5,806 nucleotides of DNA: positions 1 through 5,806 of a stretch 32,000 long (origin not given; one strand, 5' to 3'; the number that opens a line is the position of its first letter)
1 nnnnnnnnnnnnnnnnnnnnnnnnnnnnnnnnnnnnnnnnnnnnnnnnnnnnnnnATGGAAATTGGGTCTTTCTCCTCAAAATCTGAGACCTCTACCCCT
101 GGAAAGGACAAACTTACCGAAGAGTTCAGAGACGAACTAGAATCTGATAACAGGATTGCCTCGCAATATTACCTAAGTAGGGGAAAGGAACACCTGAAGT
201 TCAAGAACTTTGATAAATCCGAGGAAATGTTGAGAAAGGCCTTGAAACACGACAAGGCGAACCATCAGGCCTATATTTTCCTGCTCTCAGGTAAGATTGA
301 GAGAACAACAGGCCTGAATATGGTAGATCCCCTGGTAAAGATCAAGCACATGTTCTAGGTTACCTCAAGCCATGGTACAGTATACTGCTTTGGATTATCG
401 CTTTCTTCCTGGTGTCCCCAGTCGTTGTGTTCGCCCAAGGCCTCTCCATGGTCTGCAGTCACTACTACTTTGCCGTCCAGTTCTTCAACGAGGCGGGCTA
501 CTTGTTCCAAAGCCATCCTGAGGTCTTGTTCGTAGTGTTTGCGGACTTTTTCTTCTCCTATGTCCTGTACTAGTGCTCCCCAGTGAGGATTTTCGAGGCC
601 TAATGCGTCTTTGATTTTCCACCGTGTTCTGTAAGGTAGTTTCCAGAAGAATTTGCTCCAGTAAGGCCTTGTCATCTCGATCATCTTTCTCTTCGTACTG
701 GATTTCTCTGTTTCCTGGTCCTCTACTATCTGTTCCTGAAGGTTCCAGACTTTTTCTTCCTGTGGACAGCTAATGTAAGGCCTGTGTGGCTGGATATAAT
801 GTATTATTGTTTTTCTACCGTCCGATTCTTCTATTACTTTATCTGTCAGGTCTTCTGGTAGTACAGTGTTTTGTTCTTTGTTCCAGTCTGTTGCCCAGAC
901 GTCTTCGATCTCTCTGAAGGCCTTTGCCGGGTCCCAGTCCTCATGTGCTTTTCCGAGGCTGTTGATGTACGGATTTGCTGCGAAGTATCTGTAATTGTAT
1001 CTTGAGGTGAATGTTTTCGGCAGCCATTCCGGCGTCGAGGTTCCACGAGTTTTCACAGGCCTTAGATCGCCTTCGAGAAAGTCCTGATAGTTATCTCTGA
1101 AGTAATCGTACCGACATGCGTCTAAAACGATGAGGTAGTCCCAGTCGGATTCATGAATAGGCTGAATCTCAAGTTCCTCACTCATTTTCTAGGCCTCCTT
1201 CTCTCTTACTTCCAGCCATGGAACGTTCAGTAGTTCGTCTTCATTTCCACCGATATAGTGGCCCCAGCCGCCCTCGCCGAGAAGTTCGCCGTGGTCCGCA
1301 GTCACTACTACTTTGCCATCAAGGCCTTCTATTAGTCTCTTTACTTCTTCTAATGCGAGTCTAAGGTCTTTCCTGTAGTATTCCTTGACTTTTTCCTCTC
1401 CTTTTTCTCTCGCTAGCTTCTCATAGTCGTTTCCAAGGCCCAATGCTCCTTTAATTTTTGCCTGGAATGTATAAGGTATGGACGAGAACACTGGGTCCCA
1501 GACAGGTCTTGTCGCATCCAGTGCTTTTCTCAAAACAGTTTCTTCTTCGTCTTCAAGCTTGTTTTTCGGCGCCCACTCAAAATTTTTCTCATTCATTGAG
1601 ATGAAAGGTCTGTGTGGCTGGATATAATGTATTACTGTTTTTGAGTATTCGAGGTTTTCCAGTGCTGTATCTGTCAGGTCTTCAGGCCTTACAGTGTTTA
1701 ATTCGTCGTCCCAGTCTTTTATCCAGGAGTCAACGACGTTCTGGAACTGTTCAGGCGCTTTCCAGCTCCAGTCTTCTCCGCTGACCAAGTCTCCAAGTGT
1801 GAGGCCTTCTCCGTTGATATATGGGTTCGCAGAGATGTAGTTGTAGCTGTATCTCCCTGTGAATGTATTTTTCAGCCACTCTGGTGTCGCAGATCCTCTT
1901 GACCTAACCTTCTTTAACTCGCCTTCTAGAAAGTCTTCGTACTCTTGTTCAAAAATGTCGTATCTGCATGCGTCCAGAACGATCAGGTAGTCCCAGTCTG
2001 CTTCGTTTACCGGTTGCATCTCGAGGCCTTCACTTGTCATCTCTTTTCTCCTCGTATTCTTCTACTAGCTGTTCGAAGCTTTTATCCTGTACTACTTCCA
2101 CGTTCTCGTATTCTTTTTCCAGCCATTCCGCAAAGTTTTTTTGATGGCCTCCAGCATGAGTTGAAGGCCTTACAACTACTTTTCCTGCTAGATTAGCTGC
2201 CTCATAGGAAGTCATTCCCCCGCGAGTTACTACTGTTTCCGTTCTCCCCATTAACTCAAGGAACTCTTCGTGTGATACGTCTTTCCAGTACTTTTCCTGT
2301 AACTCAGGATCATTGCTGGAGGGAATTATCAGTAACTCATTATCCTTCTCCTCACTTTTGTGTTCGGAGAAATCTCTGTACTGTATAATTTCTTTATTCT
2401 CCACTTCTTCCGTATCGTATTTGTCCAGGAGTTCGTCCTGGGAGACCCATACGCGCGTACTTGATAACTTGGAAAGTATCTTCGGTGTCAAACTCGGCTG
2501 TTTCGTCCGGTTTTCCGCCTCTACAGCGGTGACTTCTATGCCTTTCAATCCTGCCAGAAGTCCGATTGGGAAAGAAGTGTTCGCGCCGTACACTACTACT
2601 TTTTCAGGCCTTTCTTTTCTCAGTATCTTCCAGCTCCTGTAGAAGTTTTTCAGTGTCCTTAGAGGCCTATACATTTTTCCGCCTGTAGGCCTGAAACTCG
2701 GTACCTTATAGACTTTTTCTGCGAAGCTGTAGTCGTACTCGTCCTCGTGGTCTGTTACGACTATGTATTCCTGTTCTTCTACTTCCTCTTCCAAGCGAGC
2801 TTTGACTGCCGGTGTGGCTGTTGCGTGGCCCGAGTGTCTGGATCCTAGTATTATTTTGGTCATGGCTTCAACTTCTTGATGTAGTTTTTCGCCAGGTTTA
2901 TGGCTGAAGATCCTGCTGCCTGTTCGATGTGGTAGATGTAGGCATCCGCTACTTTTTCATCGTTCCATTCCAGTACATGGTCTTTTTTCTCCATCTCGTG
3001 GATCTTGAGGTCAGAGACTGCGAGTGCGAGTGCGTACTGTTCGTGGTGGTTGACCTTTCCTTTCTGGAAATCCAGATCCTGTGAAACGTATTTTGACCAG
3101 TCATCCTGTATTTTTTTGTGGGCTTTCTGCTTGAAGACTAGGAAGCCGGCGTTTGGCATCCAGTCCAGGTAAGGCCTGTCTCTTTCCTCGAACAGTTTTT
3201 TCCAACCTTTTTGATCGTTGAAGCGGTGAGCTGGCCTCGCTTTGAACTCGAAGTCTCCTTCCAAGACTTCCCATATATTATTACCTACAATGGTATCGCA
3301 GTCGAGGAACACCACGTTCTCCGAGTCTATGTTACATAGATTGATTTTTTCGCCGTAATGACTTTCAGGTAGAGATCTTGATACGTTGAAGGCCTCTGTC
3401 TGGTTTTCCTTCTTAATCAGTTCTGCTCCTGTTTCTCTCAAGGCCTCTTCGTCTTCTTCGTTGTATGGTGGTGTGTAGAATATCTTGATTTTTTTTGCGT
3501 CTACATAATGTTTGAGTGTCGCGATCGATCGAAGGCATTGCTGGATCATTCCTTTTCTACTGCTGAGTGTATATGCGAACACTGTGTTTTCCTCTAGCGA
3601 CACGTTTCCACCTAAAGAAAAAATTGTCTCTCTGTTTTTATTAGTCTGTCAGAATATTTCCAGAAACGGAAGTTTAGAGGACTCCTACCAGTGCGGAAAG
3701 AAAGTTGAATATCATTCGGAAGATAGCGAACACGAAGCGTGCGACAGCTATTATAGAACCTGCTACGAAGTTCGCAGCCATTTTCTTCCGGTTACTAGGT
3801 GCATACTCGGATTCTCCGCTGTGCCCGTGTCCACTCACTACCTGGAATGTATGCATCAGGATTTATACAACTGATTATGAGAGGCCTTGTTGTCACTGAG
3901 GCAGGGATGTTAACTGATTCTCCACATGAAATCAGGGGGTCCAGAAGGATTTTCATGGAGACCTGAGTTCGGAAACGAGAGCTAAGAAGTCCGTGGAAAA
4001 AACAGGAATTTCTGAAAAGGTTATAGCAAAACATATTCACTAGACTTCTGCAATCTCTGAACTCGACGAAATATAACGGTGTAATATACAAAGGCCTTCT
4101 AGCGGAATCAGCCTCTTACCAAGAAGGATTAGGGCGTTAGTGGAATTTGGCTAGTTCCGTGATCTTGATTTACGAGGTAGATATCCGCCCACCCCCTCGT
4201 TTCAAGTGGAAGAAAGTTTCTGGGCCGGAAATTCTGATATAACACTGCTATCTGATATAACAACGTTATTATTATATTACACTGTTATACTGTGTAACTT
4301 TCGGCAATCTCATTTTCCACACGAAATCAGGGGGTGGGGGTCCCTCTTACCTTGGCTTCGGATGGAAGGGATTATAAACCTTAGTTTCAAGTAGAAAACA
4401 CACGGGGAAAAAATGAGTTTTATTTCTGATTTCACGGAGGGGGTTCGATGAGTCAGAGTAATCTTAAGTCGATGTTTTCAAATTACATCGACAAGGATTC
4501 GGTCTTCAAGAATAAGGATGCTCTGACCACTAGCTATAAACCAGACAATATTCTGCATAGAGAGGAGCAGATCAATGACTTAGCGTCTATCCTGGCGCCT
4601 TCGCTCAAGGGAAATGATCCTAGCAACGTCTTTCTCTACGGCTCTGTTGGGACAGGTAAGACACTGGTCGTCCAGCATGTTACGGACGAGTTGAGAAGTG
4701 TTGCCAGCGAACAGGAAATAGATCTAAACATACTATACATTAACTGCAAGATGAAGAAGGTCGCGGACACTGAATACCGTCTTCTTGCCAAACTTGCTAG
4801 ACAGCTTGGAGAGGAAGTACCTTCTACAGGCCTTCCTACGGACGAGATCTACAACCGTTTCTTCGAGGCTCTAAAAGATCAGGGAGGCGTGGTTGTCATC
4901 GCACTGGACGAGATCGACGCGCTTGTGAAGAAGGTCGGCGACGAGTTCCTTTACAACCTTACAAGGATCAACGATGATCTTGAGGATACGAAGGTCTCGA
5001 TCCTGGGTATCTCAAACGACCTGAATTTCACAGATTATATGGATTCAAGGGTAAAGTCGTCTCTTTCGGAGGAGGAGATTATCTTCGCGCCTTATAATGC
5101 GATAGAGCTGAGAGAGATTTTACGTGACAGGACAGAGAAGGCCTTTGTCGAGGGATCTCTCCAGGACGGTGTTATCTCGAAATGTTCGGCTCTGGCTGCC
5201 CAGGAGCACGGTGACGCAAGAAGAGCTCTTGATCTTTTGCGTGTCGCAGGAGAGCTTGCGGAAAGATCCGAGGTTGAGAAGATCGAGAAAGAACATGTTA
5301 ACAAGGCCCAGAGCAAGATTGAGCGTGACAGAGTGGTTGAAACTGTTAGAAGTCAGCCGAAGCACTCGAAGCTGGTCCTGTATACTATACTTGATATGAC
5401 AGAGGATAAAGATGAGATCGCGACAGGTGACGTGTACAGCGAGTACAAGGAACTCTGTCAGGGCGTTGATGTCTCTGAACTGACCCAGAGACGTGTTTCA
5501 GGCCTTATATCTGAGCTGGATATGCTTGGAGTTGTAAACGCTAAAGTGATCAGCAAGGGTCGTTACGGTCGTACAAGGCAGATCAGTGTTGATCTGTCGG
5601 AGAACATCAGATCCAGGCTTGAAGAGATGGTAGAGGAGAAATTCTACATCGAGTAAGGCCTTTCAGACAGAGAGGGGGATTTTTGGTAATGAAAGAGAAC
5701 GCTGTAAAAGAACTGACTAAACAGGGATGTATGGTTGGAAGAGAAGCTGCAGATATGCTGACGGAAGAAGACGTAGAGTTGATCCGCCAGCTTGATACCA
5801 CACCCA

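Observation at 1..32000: Extreme over-representation of the palindromic hexamer AGGCCT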

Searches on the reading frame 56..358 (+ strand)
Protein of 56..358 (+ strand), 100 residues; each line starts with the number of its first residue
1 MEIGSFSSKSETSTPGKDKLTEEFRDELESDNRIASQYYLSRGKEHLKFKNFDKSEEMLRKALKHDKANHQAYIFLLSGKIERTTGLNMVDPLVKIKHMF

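Call 12: search_protein_families(library=pfam, proteins=[window:56-358:+])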
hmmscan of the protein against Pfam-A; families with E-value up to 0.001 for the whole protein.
window:56-358:+ (100 aa): 1 family
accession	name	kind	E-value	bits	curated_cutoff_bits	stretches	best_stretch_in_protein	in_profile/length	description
PF14853.12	Fis1_TPR_C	-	0.00097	19.7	25.3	0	38-72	5-37/53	Fis1 C-terminal tetratricopeptide repeat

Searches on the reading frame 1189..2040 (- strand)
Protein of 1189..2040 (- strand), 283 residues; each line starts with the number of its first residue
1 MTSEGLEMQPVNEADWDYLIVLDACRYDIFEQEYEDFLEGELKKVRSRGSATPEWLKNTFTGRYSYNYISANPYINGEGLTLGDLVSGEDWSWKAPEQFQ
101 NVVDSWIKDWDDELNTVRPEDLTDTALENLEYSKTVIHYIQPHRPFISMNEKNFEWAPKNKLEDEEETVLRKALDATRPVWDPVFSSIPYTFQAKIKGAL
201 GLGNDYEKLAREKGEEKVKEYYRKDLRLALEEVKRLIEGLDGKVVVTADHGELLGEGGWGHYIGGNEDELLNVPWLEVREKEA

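Call 11: search_protein_families(library=pfam, proteins=[window:1189-2040:-])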
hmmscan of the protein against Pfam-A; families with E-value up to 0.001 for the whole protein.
window:1189-2040:- (283 aa): 0 families

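Call 56: search_protein_families(library=ncbifam, proteins=[window:1189-2040:-], max_evalue=0.01)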
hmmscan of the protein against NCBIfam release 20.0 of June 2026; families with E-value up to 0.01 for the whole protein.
window:1189-2040:- (283 aa): 1 family
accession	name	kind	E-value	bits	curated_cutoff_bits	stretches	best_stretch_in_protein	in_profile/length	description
NF038075.1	fam_STM4013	hypoth_equivalog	0.0048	16.4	250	0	230-277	208-258/261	STM4013/SEN3800 family hydrolase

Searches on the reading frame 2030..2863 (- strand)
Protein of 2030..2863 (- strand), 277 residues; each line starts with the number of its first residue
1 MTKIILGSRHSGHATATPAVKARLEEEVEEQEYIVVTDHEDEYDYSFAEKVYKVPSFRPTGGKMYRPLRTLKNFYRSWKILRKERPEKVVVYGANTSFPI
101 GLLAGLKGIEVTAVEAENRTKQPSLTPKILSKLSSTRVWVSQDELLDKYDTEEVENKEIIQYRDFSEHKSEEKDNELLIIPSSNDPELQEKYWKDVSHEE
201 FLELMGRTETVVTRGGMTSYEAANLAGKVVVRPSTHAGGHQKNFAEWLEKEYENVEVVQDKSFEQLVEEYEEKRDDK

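Call 11: search_protein_families(library=pfam, proteins=[window:2030-2863:-])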
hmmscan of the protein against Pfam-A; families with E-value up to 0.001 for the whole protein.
window:2030-2863:- (277 aa): 1 family
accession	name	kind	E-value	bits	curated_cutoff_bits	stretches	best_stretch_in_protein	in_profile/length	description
PF08660.17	Alg14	-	0.00025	21.5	27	1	51-153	58-166/171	Oligosaccharide biosynthesis protein Alg14 like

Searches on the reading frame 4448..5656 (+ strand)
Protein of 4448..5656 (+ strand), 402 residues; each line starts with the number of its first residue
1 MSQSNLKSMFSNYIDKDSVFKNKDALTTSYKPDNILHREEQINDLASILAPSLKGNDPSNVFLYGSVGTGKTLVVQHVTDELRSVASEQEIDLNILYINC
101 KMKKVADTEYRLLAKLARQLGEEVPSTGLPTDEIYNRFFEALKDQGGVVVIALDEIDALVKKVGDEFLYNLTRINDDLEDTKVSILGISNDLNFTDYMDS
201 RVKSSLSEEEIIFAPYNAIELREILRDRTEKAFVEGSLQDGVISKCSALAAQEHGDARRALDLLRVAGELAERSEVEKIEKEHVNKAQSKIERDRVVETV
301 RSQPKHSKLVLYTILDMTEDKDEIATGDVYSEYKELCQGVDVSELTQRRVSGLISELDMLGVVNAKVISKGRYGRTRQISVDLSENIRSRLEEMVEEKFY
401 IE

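Call 6: search_protein_families(library=pfam, proteins=[window:4448-5656:+])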
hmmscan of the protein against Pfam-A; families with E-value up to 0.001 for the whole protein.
window:4448-5656:+ (402 aa): 11 families
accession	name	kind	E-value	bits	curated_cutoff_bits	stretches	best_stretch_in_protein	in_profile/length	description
PF09079.17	Cdc6_C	-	2.4e-28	98.4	25.1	1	298-386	1-91/96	CDC6, C terminal winged helix domain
PF22703.2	Cdc6_lid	-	6.6e-27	93.6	27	1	222-289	1-68/68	Cdc6 AAA+ ATPase-type lid domain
PF13401.12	AAA_22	-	6.1e-13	49.7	27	1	59-183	6-116/130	AAA domain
PF13191.12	AAA_16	-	8.7e-10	39.8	32.6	1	36-159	3-144/167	AAA ATPase domain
PF00004.35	AAA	-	8.3e-08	33.2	21.2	1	61-192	1-111/131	ATPase family associated with various cellular activities (AAA)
PF01637.24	ATPase_2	-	1e-06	29.2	33.2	1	37-176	3-140/225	ATPase domain predominantly from Archaea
PF05621.17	TniB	-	6.3e-06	26.2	22.4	1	51-179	28-154/189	Bacterial TniB protein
PF24883.2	NPHP3_N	-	2.6e-05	24.9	24.8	1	56-128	20-87/164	Nephrocystin 3, N-terminal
PF22606.2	Cdc6-ORC-like_ATPase_lid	-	5.6e-05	23.4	27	1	216-272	1-57/60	Cdc6/ORC-like, ATPase lid domain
PF05729.18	NACHT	-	0.00016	22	26.7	1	61-165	3-99/167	NACHT domain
PF07693.20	KAP_NTPase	-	0.00025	20.8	20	0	122-161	126-165/293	KAP family P-loop domain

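Call 7: find_encoding_contigs(protein=window:4448-5656:+, flank=10000, max_places=6)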
Protein window:4448-5656:+ (402 aa): no gene with exactly this product is on record in the collection.
